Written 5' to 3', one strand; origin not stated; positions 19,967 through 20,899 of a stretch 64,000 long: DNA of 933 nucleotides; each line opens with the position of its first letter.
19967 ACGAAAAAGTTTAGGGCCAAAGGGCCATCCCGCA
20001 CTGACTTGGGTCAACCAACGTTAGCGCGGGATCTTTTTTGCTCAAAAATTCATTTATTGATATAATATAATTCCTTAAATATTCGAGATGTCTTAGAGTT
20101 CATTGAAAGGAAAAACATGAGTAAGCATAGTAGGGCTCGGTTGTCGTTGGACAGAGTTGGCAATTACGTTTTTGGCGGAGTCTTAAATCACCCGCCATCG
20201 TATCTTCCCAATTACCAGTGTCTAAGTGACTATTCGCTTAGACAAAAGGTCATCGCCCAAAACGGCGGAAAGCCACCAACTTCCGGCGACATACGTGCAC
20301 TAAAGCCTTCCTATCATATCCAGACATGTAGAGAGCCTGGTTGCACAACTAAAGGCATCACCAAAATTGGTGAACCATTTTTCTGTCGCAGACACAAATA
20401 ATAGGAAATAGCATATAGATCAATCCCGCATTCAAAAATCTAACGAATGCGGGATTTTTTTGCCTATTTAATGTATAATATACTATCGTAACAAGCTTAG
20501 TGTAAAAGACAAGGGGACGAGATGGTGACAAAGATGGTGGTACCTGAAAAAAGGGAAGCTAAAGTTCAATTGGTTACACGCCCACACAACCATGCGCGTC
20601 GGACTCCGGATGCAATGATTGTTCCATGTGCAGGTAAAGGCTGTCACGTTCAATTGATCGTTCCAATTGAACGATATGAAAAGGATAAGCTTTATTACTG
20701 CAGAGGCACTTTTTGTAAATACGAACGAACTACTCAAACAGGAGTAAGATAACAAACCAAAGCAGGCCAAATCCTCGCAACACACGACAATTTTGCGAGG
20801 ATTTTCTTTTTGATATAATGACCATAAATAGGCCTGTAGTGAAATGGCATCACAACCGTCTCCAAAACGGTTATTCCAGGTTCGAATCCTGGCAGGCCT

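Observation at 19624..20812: Three paralogous small Cys-rich (zinc-ribbon-like) genes, each a separate transcription unit, inserted between rpmG and tRNA-Trp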

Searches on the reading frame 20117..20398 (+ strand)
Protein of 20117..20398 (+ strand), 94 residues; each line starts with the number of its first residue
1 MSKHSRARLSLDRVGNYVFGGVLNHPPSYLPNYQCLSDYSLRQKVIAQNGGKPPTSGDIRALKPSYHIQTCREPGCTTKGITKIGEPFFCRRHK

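Call 7: search_protein_families(library=pfam, proteins=[window:20117-20398:+], max_evalue=10)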
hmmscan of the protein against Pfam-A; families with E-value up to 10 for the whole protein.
window:20117-20398:+ (94 aa): 1 family
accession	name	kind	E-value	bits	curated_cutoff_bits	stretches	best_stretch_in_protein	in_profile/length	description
PF19114.6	EsV_1_7_cys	-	0.41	11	25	1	71-94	1-27/35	EsV-1-7 cysteine-rich motif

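Call 13: find_homologous_proteins(query=window:20117-20398:+, max_evalue=1)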
Query window:20117-20398:+: no candidate shares three 5-residue words with the query. No homologue found.

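Call 30: search_protein_families(library=phrogs, proteins=[window:20117-20398:+, L003:348-509:+, L003:660-956:+], max_evalue=1)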
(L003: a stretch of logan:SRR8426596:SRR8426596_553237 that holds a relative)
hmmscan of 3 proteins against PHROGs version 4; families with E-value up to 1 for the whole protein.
window:20117-20398:+ (94 aa): 0 families

L003:348-509:+ (54 aa): 2 families
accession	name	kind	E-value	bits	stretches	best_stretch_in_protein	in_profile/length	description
phrog_11872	-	unknown function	0.074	14.4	1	13-44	52-83/97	-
phrog_24566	-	unknown function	0.2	12.9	1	4-45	4-43/95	-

L003:660-956:+ (99 aa): 11 families
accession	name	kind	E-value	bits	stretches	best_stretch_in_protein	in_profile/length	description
phrog_6903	-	unknown function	0.0015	20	1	59-92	34-66/83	-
phrog_6417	-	other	0.0019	19.1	1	63-90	7-35/68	translational regulator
phrog_38606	-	unknown function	0.013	17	1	63-93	34-64/72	-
phrog_5602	-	unknown function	0.019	15.6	1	66-96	21-56/60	-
phrog_6422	-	moron, auxiliary metabolic gene and host takeover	0.024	16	1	62-93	6-41/120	Lar-like restriction alleviation protein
phrog_4875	-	unknown function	0.041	15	1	61-95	10-43/77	-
phrog_9825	-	unknown function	0.059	14.1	1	66-92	15-41/56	-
phrog_13335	-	unknown function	0.097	13.9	1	56-96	50-88/99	-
phrog_888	-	unknown function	0.18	12.5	1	64-94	8-41/271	-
phrog_37391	-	unknown function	0.22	12.7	1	39-60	33-53/65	-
phrog_27876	-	unknown function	0.31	12.3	1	66-91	2-27/48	-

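Call 31: search_protein_families(library=padloc, proteins=[window:20117-20398:+, L003:348-509:+, L003:660-956:+], max_evalue=1)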
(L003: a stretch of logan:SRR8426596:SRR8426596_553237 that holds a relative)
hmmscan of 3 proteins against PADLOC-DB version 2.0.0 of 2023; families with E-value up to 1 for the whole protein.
window:20117-20398:+ (94 aa): 0 families

L003:348-509:+ (54 aa): 1 family
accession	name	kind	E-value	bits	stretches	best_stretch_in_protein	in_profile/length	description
PDLC03582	REase_II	-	0.03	11.3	1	8-51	123-166/521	Type II restriction enzyme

L003:660-956:+ (99 aa): 0 families

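Call 36: search_protein_representatives(protein=window:20117-20398:+)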
Query: 94 residues. Proteins with E-value up to 0.001 (for the whole library): 0; up to 1e-10: 0; up to 1e-30: 0. The best 0 are listed.

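Call 39: find_related_loci(query=A3, collection=metagenome_contigs, flank=5000)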
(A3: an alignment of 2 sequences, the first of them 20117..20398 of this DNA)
Query A3 (94 aa) in metagenome_contigs; peptide patterns used: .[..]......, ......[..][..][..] (x = any residue, [..] = any of these).
75 stretches matched a pattern, but none encodes a relative of the query by tblastn (E <= 1e-3).

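Call 40: find_related_loci(query=A3, collection=viral_contigs, flank=5000)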
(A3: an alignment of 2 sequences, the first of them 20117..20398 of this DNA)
Query A3 (94 aa) in viral_contigs; peptide patterns used: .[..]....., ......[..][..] (x = any residue, [..] = any of these).
41 stretches matched a pattern, but none encodes a relative of the query by tblastn (E <= 1e-3).

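Call 56: predict_structure(protein=window:20117-20398:+)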
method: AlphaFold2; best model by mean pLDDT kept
length: 94 residues; sequences in the alignment: 1
mean_pLDDT: 65.3   pTM: 0.49
mean pLDDT of the five models: 65.3, 59.5, 45.8, 41.5, 38.9
residues with pLDDT >= 90: 0; 70-90: 46; 50-70: 18; < 50: 30
segments of 3 or more residues with pLDDT < 50: 1-9, 11-30
pLDDT, mean of each block of 10 residues (from residue 1): 41 38 40 68 84 86 86 70 77 59
secondary structure, 60 per line:
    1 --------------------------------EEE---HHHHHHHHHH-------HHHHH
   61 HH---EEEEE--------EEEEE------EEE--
elements in order: E33-35 H39-48 H56-62 E66-70 E79-83 E90-92

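Call 59: fold_search(model_id=the predicted structure, library=pdb)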
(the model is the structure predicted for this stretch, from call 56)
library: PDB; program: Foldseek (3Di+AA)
matches with E <= 10: 53; with E <= 0.001: 0
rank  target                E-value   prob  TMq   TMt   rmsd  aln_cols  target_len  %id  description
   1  8zjr_M                2.1e+00  0.08  0.28  0.31  11.1        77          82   14  Structure of nucleosome-bound RFX5 complex (released 2025-08-13)
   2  8uu9_g                2.4e+00  0.04  0.16  0.11  13.5        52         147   13  Cryo-EM structure of the ratcheted Listeria innocua 70S ribosome (head-swiveled) in complex with HflXr and pe/E-tRNA ( (released 2024-02-28)
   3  9cjx_MODEL_1_A        3.1e+00  0.03  0.16  0.17   8.4        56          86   11  Solution NMR structure of the RiPP proteusin DprE2 from Desulfotomaculum sp. (released 2024-12-04)
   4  3jza_A                3.1e+00  0.02  0.18  0.11  10.9        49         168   16  Crystal structure of human Rab1b in complex with the GEF domain of DrrA/SidM from Legionella pneumophila (released 2010-01-19)
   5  2q0d_A                3.3e+00  0.06  0.22  0.09   7.4        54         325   15  Terminal uridylyl transferase 4 from Trypanosoma brucei with bound ATP (released 2007-08-28)
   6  4gyz_D                3.3e+00  0.05  0.21  0.10   9.7        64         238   20  Mus Musculus Tdp2 Bound to dAMP and Mg2+ (released 2012-10-31)
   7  2nom_A                3.5e+00  0.06  0.22  0.09   7.4        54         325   15  Terminal uridylyl transferase 4 from Trypanosoma brucei with bound dUTP (released 2007-02-20)
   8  5kal_A                3.8e+00  0.05  0.21  0.09   7.6        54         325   15  Terminal uridylyl transferase 4 from Trypanosoma brucei with bound UTP and UpU (released 2016-10-26)
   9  6qm7_M                4.9e+00  0.03  0.21  0.11  10.0        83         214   13  Leishmania tarentolae proteasome 20S subunit complexed with GSK3494245 (released 2019-04-17)
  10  5inp_A                5.2e+00  0.06  0.23  0.10   7.6        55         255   20  Mouse Tdp2 reaction product (5'-phosphorylated DNA)-Mn2+ complex (released 2016-04-27)
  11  2q0g_B                5.2e+00  0.04  0.21  0.09   7.5        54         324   15  Terminal uridylyl transferase 4 from Trypanosoma brucei with bound UPU (released 2007-08-28)
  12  5tuv_B                5.2e+00  0.01  0.15  0.14  13.8        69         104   14  Crystal structure of the E2F5-DP1-p107 ternary complex (released 2017-05-03)
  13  5ink_A                5.6e+00  0.06  0.23  0.10   8.3        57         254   19  Mouse Tdp2 reaction product (5'-phosphorylated DNA)-abasic/THF-Mg2+ complex (released 2016-04-27)
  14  9f9p_M                5.6e+00  0.04  0.24  0.12   9.5        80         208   12  CryoEM structure of recombinant Trypanosoma cruzi apo proteasome 20S subunit (released 2024-12-25)
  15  4gyz_E                5.9e+00  0.02  0.16  0.09   9.0        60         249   22  Mus Musculus Tdp2 Bound to dAMP and Mg2+ (released 2012-10-31)
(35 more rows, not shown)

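Call 67: search_protein_families(library=ncbifam, proteins=[window:20117-20398:+, L003:348-509:+, L003:660-956:+], max_evalue=1)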
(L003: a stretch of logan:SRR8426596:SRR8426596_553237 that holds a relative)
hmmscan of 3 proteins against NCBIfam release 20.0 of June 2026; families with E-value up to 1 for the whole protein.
window:20117-20398:+ (94 aa): 0 families

L003:348-509:+ (54 aa): 0 families

L003:660-956:+ (99 aa): 7 families
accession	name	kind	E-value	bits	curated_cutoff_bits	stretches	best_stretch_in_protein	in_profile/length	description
NF011683.0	PRK15103.1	equivalog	0.011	14.8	562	1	33-96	188-249/421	membrane integrity-associated transporter subunit PqiA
TIGR00373.1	TIGR00373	equivalog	0.017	14.7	149.5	1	65-91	111-137/162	transcription factor E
NF004910.0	PRK06266.1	equivalog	0.027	13.6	180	1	65-91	126-152/185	transcription initiation factor E subunit alpha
TIGR00375.1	TIGR00375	hypoth_equivalog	0.032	13.6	326.6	1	57-91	235-267/374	TIGR00375 family protein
TIGR04104.1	cxxc_20_cxxc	subfamily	0.042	14.2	45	1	64-95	1-38/93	TIGR04104 family putative zinc finger protein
TIGR02605.1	CxxC_CxxC_SSSS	subfamily_domain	0.055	13.6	31.3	1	65-95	7-39/52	FmdB family zinc ribbon protein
TIGR00155.1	pqiA_fam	subfamily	0.16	11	260.35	1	64-95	216-243/403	PqiA/YebS family transporter subunit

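Call 68: search_protein_families(library=pfam, proteins=[L003:348-509:+, L003:660-956:+], max_evalue=1)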
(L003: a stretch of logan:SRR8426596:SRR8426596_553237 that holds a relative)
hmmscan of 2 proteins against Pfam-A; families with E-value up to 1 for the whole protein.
L003:348-509:+ (54 aa): 0 families

L003:660-956:+ (99 aa): 14 families
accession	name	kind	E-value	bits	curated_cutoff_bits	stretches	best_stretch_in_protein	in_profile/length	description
PF10122.14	Zn_ribbon_Com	-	0.012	15.5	22.9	1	65-90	6-32/52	Mu-like prophage protein Com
PF14446.12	Prok-RING_1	-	0.013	15.9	29.1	1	62-90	3-28/54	Prokaryotic RING finger family 1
PF14471.11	DUF4428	-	0.05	13.9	27.8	1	66-96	2-34/51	Domain of unknown function (DUF4428)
PF18439.7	zf_UBZ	-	0.066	13.3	25.6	0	81-90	1-10/32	Ubiquitin-Binding Zinc Finger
PF01155.25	HypA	-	0.079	13.4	28.9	1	62-92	69-96/112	Hydrogenase/urease nickel incorporation, metallochaperone, hypA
PF08646.16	Rep_fac-A_C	-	0.085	13.1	28.5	1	64-93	19-48/146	Replication factor-A C terminal domain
PF00301.25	Rubredoxin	-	0.089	13.3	23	1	78-91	30-43/47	Rubredoxin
PF14577.11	SEO_C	-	0.13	12.1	26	1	33-91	162-221/232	Sieve element occlusion C-terminus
PF23145.1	Zf_2nd_IFT121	-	0.15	12.2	25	1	80-94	14-28/45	IFT121, second zinc finger domain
PF08271.17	Zn_Ribbon_TF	-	0.15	12.1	29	1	66-88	3-25/43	TFIIB zinc-binding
PF19134.6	DUF5817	-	0.17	12.3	31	1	66-92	6-31/57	Domain of unknown function (DUF5817)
PF13913.12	zf-C2HC_2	-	0.19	11.9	27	1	64-75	3-14/25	zinc-finger of a C2HC-type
PF13717.11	Zn_ribbon_4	-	0.36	11.2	30.3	0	85-91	5-11/36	zinc-ribbon domain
PF14369.11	Zn_ribbon_19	-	0.73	10.5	30.8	0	62-74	22-32/35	zinc-ribbon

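Call 73: fold_search(model_id=the predicted structure, library=viral)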
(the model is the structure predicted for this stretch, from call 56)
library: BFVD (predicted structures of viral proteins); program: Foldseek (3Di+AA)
matches with E <= 10: 92; with E <= 0.001: 0
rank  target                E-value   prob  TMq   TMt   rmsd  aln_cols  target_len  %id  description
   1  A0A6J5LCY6            1.3e+00  0.08  0.30  0.12  16.7       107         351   15  Uncharacterized protein [uncultured Caudovirales phage]
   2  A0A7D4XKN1            1.4e+00  0.06  0.16  0.17  16.7        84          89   13  Uncharacterized protein [Stenotrophomonas phage vB_SmaS-AXL_3]
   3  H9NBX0                1.7e+00  0.06  0.19  0.07  13.2        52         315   17  (no name in the UniProt tables at hand)
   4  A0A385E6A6            1.9e+00  0.05  0.19  0.14   7.0        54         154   13  (no name in the UniProt tables at hand)
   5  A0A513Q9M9            2.1e+00  0.05  0.24  0.04  13.7       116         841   14  Polyprotein (Fragment) [Porcine sapovirus]
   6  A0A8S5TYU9            2.3e+00  0.08  0.22  0.23   5.8        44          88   18  Uncharacterized protein [Siphoviridae sp. ctnPP24]
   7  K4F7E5                2.4e+00  0.12  0.25  0.05  12.2        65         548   18  Uncharacterized protein [Cronobacter phage vB_CsaP_GAP52]
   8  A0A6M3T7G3            2.4e+00  0.03  0.16  0.12  19.5       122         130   12  (no name in the UniProt tables at hand)
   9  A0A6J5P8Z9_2          2.6e+00  0.02  0.16  0.02  15.4        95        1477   14  ART-PolyVal-like domain-containing protein [uncultured Caudovirales phage]
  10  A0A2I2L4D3            2.6e+00  0.02  0.15  0.11  17.2       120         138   13  Uncharacterized protein [Orpheovirus IHUMI-LCC2]
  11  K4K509                2.7e+00  0.08  0.23  0.33   7.9        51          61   10  (no name in the UniProt tables at hand)
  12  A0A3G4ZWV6            2.7e+00  0.04  0.20  0.08  19.4       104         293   15  Uncharacterized protein [Faunusvirus sp.]
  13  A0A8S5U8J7            2.9e+00  0.02  0.19  0.07  16.5       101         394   12  Repressor domain protein [Siphoviridae sp. ct9j27]
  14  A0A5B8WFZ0            3.1e+00  0.03  0.15  0.13  13.4        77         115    8  Uncharacterized protein [Arthrobacter phage Qui]
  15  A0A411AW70            3.3e+00  0.11  0.29  0.21   8.3        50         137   22  Uncharacterized protein [Pantoea phage vB_PagM_LIET2]
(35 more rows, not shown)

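Call 85: search_solved_structures(query=window:20117-20398:+, max_evalue=10)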
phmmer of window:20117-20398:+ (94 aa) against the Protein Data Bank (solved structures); distinct sequences matched with E-value up to 10: 5.
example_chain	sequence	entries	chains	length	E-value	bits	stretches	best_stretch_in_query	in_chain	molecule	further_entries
2zgc_A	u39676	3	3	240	0.23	14.6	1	4-41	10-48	Granzyme M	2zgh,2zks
2zgj_A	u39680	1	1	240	0.24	14.6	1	4-42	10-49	Granzyme M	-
7cya_A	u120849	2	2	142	0.27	14.4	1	14-43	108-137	Galectin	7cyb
2hxs_A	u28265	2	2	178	1.1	12.5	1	36-89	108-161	Ras-related protein Rab-28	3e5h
5tja_A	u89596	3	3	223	1.1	12.4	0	31-74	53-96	Mucolipin-1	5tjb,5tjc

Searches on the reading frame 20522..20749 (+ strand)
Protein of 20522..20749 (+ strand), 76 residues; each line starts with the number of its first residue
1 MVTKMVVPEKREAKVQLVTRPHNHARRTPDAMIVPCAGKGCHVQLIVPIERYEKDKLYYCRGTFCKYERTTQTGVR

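Call 7: search_protein_families(library=pfam, proteins=[window:20522-20749:+], max_evalue=10)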
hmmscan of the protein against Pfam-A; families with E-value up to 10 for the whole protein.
window:20522-20749:+ (76 aa): 0 families

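Call 30: search_protein_families(library=phrogs, proteins=[window:20522-20749:+, L003:348-509:+, L003:660-956:+], max_evalue=1)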
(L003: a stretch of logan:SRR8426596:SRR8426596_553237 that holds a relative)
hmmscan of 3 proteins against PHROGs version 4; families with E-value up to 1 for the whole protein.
window:20522-20749:+ (76 aa): 0 families

L003:348-509:+ (54 aa): 2 families
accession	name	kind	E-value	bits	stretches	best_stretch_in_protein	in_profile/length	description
phrog_11872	-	unknown function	0.074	14.4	1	13-44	52-83/97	-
phrog_24566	-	unknown function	0.2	12.9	1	4-45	4-43/95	-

L003:660-956:+ (99 aa): 11 families
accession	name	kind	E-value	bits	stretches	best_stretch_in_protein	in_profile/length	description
phrog_6903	-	unknown function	0.0015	20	1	59-92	34-66/83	-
phrog_6417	-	other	0.0019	19.1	1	63-90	7-35/68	translational regulator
phrog_38606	-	unknown function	0.013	17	1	63-93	34-64/72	-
phrog_5602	-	unknown function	0.019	15.6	1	66-96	21-56/60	-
phrog_6422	-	moron, auxiliary metabolic gene and host takeover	0.024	16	1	62-93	6-41/120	Lar-like restriction alleviation protein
phrog_4875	-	unknown function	0.041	15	1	61-95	10-43/77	-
phrog_9825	-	unknown function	0.059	14.1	1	66-92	15-41/56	-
phrog_13335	-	unknown function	0.097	13.9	1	56-96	50-88/99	-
phrog_888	-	unknown function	0.18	12.5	1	64-94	8-41/271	-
phrog_37391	-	unknown function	0.22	12.7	1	39-60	33-53/65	-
phrog_27876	-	unknown function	0.31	12.3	1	66-91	2-27/48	-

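Call 31: search_protein_families(library=padloc, proteins=[window:20522-20749:+, L003:348-509:+, L003:660-956:+], max_evalue=1)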
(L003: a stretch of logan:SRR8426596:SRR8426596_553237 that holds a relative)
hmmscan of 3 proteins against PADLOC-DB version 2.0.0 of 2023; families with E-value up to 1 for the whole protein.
window:20522-20749:+ (76 aa): 0 families

L003:348-509:+ (54 aa): 1 family
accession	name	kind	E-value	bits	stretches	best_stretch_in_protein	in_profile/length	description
PDLC03582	REase_II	-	0.03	11.3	1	8-51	123-166/521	Type II restriction enzyme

L003:660-956:+ (99 aa): 0 families

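Call 41: find_homologous_proteins(query=window:20522-20749:+, max_evalue=1)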
Query window:20522-20749:+ (76 aa): 1 proteins with E <= 1 among 1 candidates.
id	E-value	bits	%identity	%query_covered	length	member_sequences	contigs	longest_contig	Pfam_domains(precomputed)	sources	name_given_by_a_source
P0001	8.5e-46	170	100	100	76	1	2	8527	-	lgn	-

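Call 67: search_protein_families(library=ncbifam, proteins=[window:20522-20749:+, L003:348-509:+, L003:660-956:+], max_evalue=1)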
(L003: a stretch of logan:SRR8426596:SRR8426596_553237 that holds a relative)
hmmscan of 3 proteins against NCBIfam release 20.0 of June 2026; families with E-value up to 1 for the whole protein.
window:20522-20749:+ (76 aa): 0 families

L003:348-509:+ (54 aa): 0 families

L003:660-956:+ (99 aa): 7 families
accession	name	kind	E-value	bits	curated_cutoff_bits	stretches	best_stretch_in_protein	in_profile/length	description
NF011683.0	PRK15103.1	equivalog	0.011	14.8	562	1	33-96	188-249/421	membrane integrity-associated transporter subunit PqiA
TIGR00373.1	TIGR00373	equivalog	0.017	14.7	149.5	1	65-91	111-137/162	transcription factor E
NF004910.0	PRK06266.1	equivalog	0.027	13.6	180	1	65-91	126-152/185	transcription initiation factor E subunit alpha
TIGR00375.1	TIGR00375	hypoth_equivalog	0.032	13.6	326.6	1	57-91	235-267/374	TIGR00375 family protein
TIGR04104.1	cxxc_20_cxxc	subfamily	0.042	14.2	45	1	64-95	1-38/93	TIGR04104 family putative zinc finger protein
TIGR02605.1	CxxC_CxxC_SSSS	subfamily_domain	0.055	13.6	31.3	1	65-95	7-39/52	FmdB family zinc ribbon protein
TIGR00155.1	pqiA_fam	subfamily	0.16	11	260.35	1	64-95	216-243/403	PqiA/YebS family transporter subunit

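Call 68: search_protein_families(library=pfam, proteins=[L003:348-509:+, L003:660-956:+], max_evalue=1)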
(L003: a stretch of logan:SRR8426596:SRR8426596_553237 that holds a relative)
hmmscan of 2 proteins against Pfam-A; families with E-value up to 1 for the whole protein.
L003:348-509:+ (54 aa): 0 families

L003:660-956:+ (99 aa): 14 families
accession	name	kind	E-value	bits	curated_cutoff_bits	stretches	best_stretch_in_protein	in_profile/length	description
PF10122.14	Zn_ribbon_Com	-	0.012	15.5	22.9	1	65-90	6-32/52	Mu-like prophage protein Com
PF14446.12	Prok-RING_1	-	0.013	15.9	29.1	1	62-90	3-28/54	Prokaryotic RING finger family 1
PF14471.11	DUF4428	-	0.05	13.9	27.8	1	66-96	2-34/51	Domain of unknown function (DUF4428)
PF18439.7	zf_UBZ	-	0.066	13.3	25.6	0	81-90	1-10/32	Ubiquitin-Binding Zinc Finger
PF01155.25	HypA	-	0.079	13.4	28.9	1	62-92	69-96/112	Hydrogenase/urease nickel incorporation, metallochaperone, hypA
PF08646.16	Rep_fac-A_C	-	0.085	13.1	28.5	1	64-93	19-48/146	Replication factor-A C terminal domain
PF00301.25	Rubredoxin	-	0.089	13.3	23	1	78-91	30-43/47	Rubredoxin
PF14577.11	SEO_C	-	0.13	12.1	26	1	33-91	162-221/232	Sieve element occlusion C-terminus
PF23145.1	Zf_2nd_IFT121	-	0.15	12.2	25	1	80-94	14-28/45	IFT121, second zinc finger domain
PF08271.17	Zn_Ribbon_TF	-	0.15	12.1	29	1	66-88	3-25/43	TFIIB zinc-binding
PF19134.6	DUF5817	-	0.17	12.3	31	1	66-92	6-31/57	Domain of unknown function (DUF5817)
PF13913.12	zf-C2HC_2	-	0.19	11.9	27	1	64-75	3-14/25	zinc-finger of a C2HC-type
PF13717.11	Zn_ribbon_4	-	0.36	11.2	30.3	0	85-91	5-11/36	zinc-ribbon domain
PF14369.11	Zn_ribbon_19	-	0.73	10.5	30.8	0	62-74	22-32/35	zinc-ribbon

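Call 86: search_solved_structures(query=window:20522-20749:+, max_evalue=10)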
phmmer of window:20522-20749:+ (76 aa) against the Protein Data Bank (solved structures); distinct sequences matched with E-value up to 10: 1.
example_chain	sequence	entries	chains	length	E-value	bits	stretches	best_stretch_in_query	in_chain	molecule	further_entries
6cwt_B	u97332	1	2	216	1.3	12.6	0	37-74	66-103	Fab e21 light chain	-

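Call 88: find_related_loci(query=window:20522-20749:+, collection=viral_contigs)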
Query window:20522-20749:+ (76 aa) in viral_contigs; peptide patterns used: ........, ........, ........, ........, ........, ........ (x = any residue, [..] = any of these).
8 stretches matched a pattern; 1 encode a relative of the query (tblastn E <= 1e-3); 1 distinct loci.
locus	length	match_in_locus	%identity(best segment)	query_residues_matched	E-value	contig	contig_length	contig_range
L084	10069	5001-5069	55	35-63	3e-5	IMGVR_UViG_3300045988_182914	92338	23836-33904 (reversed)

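Call 90: search_protein_families(library=pfam, proteins=[L084:4890-5396:+], max_evalue=1)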
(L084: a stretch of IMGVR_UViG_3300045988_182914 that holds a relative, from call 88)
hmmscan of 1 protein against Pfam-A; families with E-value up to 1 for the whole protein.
L084:4890-5396:+ (169 aa): 1 family
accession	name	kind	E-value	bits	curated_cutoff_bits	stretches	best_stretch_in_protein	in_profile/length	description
PF14354.12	Lar_restr_allev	-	0.015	15.9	28.6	1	33-88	2-55/58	Restriction alleviation protein Lar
